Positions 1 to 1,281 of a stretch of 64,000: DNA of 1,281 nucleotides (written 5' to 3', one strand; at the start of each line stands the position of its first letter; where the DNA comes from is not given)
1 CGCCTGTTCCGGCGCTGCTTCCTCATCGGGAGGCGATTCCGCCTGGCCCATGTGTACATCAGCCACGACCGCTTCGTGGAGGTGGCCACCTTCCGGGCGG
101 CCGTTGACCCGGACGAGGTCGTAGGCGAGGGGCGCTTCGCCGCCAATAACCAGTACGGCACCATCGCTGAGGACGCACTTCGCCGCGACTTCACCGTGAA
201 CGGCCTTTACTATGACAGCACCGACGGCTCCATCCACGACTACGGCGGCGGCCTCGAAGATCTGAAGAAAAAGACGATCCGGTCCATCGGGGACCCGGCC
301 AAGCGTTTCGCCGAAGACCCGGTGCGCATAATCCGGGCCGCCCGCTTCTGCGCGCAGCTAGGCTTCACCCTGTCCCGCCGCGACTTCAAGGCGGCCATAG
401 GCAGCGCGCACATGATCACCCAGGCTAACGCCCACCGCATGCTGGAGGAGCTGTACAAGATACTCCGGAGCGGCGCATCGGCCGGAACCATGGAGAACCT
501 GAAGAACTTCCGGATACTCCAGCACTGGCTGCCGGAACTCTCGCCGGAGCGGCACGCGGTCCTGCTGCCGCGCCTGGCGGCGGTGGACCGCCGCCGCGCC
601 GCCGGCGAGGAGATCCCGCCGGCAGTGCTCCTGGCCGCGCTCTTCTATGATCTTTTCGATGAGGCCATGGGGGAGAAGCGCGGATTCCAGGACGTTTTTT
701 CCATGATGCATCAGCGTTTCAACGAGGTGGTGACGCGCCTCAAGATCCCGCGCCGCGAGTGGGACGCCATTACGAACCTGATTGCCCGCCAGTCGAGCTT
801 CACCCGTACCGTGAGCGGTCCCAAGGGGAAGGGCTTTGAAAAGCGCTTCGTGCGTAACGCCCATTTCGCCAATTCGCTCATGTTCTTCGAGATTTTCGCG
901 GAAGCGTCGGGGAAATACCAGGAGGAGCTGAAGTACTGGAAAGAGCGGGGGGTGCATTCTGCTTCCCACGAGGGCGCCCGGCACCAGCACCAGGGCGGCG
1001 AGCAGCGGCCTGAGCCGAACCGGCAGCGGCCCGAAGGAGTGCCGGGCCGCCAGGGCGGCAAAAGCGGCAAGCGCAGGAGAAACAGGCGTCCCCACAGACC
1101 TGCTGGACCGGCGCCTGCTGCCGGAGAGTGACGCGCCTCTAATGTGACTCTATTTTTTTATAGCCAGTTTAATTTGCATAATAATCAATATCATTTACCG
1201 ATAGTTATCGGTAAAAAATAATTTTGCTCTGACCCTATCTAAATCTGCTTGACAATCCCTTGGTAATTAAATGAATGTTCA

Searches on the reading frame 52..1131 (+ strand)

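Call 58: search_protein_families(library=pfam, proteins=[window:52-1131:+], max_evalue=0.00001)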
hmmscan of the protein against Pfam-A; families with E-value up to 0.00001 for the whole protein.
window:52-1131:+ (359 aa): 2 families
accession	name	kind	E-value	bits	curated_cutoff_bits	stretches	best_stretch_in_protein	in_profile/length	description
PF01743.26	PolyA_pol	-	8.5e-16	58.9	23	1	5-77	57-126/126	Poly A polymerase head domain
PF12627.12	PolyA_pol_RNAbd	-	3.5e-09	36.7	22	1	104-164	1-61/64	Probable RNA and SrmB- binding site of polymerase A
